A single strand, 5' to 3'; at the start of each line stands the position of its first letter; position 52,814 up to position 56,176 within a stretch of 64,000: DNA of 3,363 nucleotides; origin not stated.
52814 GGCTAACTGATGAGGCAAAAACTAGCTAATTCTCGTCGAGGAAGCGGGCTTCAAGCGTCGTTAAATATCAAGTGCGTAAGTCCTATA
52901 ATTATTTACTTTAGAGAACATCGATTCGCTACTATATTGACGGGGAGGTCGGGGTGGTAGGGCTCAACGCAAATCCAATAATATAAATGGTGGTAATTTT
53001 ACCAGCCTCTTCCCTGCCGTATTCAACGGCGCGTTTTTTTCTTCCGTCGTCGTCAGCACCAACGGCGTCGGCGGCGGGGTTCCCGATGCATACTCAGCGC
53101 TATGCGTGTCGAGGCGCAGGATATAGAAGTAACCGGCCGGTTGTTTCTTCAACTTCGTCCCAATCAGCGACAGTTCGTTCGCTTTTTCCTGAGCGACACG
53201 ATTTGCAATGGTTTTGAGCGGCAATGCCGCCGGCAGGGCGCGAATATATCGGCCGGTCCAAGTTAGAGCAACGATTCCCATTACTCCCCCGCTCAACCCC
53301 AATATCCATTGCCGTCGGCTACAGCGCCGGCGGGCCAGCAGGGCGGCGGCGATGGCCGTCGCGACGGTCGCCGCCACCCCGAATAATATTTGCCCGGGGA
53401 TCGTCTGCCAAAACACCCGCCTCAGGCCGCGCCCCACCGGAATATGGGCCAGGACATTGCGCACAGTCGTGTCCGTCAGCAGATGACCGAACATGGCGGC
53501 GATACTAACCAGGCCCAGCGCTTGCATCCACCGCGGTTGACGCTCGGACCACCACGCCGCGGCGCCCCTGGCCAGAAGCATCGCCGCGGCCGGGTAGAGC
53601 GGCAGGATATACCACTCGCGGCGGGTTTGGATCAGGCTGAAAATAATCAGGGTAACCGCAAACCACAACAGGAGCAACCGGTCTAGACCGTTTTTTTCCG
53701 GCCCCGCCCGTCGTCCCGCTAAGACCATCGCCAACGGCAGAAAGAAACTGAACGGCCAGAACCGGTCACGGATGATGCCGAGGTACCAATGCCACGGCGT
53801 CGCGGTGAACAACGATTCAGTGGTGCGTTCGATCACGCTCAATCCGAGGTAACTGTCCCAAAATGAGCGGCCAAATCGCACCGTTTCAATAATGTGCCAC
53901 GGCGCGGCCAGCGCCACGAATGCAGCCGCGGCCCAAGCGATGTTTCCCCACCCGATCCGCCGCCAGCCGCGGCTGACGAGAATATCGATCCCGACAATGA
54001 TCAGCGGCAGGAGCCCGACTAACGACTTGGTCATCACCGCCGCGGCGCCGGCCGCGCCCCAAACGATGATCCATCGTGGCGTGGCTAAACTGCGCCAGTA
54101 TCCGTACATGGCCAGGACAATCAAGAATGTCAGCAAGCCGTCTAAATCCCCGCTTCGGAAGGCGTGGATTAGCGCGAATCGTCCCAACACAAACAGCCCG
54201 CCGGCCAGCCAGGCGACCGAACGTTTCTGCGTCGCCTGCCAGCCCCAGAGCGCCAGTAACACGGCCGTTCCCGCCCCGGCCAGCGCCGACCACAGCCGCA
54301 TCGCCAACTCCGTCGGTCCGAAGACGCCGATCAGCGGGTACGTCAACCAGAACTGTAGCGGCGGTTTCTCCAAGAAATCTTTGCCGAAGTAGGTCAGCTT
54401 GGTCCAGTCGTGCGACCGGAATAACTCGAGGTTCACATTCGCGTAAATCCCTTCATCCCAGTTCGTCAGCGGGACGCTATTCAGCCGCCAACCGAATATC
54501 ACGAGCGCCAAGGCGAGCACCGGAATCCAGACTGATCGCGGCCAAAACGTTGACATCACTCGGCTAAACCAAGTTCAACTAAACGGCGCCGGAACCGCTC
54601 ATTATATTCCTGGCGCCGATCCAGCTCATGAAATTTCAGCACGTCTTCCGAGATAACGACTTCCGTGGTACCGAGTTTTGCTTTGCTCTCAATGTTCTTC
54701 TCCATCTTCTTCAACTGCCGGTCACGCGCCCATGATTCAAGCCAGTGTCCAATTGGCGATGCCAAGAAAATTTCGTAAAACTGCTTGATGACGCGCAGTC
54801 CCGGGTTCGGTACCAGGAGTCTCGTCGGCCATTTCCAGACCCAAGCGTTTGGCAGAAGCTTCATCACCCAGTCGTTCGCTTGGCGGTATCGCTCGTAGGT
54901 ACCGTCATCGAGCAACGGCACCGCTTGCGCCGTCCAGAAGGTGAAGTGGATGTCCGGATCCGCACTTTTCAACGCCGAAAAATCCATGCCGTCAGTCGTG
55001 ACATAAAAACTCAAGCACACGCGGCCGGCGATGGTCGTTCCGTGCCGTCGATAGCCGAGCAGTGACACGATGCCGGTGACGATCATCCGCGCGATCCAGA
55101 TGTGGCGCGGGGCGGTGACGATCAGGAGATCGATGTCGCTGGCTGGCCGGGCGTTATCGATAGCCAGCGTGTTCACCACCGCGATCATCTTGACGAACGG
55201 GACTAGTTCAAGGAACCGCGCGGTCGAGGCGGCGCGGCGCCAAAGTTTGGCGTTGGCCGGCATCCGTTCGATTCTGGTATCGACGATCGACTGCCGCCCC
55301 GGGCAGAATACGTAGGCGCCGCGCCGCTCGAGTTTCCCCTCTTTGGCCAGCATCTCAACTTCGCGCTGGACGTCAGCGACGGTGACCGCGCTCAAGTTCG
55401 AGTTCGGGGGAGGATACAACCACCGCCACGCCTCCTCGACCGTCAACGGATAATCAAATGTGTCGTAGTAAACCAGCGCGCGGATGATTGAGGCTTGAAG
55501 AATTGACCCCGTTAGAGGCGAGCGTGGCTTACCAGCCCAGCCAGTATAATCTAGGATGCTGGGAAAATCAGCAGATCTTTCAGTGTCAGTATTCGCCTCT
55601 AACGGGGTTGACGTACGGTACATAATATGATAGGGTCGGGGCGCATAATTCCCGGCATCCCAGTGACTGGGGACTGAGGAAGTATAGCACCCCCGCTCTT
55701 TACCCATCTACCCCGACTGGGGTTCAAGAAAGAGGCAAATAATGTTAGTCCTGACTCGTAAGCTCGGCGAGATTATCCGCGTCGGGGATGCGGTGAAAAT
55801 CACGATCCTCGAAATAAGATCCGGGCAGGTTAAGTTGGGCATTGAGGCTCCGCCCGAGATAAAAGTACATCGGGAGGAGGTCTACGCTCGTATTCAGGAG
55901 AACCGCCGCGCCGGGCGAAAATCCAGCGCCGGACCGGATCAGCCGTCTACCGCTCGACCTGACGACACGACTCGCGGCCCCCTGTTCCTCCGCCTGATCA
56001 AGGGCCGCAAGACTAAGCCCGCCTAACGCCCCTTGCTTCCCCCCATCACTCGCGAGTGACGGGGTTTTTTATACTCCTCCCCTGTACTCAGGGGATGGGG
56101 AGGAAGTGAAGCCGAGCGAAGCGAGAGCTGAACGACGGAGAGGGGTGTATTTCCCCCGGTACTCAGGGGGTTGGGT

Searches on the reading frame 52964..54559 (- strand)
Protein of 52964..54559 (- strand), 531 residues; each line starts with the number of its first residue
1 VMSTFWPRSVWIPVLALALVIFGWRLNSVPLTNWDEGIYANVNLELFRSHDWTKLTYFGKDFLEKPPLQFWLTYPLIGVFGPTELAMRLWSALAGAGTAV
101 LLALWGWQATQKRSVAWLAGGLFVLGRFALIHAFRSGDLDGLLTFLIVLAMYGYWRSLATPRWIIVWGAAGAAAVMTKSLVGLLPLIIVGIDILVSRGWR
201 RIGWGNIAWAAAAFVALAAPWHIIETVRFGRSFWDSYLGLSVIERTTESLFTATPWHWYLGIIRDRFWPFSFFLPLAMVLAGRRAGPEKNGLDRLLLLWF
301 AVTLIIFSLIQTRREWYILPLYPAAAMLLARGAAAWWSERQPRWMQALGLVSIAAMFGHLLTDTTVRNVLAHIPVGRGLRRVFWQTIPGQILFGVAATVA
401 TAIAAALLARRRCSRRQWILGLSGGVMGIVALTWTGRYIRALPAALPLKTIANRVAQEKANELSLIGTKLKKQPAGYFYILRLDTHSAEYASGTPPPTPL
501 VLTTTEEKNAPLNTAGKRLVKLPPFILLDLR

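Call 16: search_protein_families(library=pfam, proteins=[window:52964-54559:-])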
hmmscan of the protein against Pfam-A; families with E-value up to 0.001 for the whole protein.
window:52964-54559:- (531 aa): 2 families
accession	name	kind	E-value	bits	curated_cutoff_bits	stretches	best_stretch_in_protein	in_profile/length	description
PF02366.24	PMT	-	3.8e-11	43.4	22.7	1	15-224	4-233/245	Dolichyl-phosphate-mannose-protein mannosyltransferase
PF13231.12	PMT_2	-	1.1e-06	29.4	26.1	1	65-218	2-152/160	Dolichyl-phosphate-mannose-protein mannosyltransferase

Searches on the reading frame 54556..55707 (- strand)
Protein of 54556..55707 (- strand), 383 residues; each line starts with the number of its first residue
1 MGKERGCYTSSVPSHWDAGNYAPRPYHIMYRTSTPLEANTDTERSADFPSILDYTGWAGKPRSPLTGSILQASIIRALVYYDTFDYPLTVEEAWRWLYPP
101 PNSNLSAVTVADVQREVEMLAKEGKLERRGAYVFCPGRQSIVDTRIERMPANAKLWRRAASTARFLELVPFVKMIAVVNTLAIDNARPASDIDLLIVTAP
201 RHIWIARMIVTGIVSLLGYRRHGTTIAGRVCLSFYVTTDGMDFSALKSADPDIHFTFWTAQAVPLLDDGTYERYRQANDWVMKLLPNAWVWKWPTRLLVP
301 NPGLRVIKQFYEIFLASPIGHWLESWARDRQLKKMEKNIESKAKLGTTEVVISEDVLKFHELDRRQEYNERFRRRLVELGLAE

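Call 16: search_protein_families(library=pfam, proteins=[window:54556-55707:-])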
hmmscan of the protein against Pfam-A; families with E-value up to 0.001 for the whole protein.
window:54556-55707:- (383 aa): 0 families

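Call 42: find_homologous_proteins(query=window:54556-55623:-, max_evalue=1e-20)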
Query window:54556-55623:- (355 aa): 156 proteins with E <= 1e-20 among 4923 candidates; the best 120 are listed.
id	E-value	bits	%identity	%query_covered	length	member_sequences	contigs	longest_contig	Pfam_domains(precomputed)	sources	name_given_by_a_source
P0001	2.1e-239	812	100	100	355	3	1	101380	-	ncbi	ncbi:MAG: hypothetical protein AAB402_03745 [Patescibacteria group bacterium]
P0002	3.3e-158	544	76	90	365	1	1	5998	-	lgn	-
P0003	6.8e-156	537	73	89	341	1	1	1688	-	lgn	-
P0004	3.8e-153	528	71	90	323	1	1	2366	-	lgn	-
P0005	5.1e-153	527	72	88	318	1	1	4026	-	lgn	-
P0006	1.4e-152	526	71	89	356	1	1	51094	-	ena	-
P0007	1.1e-150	520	70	91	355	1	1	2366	-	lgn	-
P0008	4.0e-150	518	71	88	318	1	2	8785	-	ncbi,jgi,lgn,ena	-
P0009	8.1e-149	514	69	89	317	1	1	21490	-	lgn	-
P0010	8.6e-145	500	69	88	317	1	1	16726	-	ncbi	-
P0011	1.3e-144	500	68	88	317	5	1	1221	-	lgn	-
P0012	2.1e-142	492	68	88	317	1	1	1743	-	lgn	-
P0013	3.7e-142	492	68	88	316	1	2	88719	-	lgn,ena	-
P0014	1.9e-141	489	67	90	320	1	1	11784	-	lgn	-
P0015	1.6e-140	486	68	88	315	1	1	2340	-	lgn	-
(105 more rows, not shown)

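Call 44: find_encoding_contigs(protein=P0008, flank=1500, max_places=1)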
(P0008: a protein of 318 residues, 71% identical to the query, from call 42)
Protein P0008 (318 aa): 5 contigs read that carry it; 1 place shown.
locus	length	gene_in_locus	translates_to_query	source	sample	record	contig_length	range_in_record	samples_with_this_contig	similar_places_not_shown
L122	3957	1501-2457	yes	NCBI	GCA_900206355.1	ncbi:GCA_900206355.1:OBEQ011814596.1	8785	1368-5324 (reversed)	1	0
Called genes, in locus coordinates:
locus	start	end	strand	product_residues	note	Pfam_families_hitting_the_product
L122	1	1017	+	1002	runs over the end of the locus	PF00005:ABC_tran (faint), PF02463:SMC_N (faint), PF03193:RsgA_GTPase (faint), PF13191:AAA_16 (faint), PF13481:AAA_25 (faint), PF13555:AAA_29 (faint), PF17760:UvrA_inter, PF17755:UvrA_DNA-bind, +3 more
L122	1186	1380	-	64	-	PF02599:CsrA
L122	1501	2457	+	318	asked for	-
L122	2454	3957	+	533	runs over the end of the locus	PF02366:PMT, PF13231:PMT_2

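Call 45: find_encoding_contigs(protein=P0002, flank=1500, max_places=1)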
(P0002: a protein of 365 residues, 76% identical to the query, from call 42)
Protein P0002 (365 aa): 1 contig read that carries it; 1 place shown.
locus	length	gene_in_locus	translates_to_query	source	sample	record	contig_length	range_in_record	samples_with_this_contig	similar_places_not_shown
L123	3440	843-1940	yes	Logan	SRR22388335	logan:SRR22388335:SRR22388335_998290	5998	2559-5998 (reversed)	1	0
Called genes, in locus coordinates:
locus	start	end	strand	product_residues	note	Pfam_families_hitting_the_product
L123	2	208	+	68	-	?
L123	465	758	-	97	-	PF02599:CsrA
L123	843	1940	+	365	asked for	-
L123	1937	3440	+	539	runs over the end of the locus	PF02366:PMT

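Call 46: find_encoding_contigs(protein=P0007, flank=1500, max_places=1)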
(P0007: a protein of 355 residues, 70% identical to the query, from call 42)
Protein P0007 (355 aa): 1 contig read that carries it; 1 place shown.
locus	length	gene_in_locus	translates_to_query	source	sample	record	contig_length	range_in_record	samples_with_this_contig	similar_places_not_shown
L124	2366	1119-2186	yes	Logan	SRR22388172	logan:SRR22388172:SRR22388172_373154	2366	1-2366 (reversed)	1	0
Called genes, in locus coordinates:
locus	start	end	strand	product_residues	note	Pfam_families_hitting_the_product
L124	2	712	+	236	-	?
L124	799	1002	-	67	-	PF02599:CsrA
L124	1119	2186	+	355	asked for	-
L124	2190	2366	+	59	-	?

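Call 47: find_encoding_contigs(protein=P0014, flank=1500, max_places=1)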
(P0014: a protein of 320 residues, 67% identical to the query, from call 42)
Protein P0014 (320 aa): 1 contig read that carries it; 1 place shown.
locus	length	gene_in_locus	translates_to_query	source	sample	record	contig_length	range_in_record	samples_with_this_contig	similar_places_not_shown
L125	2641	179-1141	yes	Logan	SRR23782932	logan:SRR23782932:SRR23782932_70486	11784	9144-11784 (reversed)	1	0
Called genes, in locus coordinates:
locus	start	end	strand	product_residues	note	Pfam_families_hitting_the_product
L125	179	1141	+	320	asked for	-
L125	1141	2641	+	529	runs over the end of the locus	PF13231:PMT_2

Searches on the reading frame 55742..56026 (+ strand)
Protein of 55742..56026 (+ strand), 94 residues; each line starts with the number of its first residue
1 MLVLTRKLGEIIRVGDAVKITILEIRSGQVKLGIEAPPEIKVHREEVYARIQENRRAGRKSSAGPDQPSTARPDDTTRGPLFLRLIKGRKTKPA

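Call 16: search_protein_families(library=pfam, proteins=[window:55742-56026:+])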
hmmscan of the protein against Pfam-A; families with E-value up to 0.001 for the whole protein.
window:55742-56026:+ (94 aa): 1 family
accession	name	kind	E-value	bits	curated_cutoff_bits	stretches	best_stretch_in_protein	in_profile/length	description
PF02599.21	CsrA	-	2e-23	82.5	27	1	1-53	1-53/53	Global regulator protein family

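Call 39: find_encoding_contigs(protein=window:55742-56026:+, flank=3000, max_places=8)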
Protein window:55742-56026:+ (94 aa): 2 contigs read that carry it; 2 places shown.
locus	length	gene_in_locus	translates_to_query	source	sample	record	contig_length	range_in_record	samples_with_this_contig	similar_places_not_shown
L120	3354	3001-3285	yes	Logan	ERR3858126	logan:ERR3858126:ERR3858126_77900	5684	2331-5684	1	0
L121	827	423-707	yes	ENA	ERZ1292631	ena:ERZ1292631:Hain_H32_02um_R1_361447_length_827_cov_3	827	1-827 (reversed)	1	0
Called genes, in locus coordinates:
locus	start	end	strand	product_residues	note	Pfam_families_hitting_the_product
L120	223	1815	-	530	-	PF02366:PMT, PF13231:PMT_2 (weak)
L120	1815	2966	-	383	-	-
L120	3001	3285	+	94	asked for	PF02599:CsrA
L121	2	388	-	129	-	?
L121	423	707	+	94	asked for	PF02599:CsrA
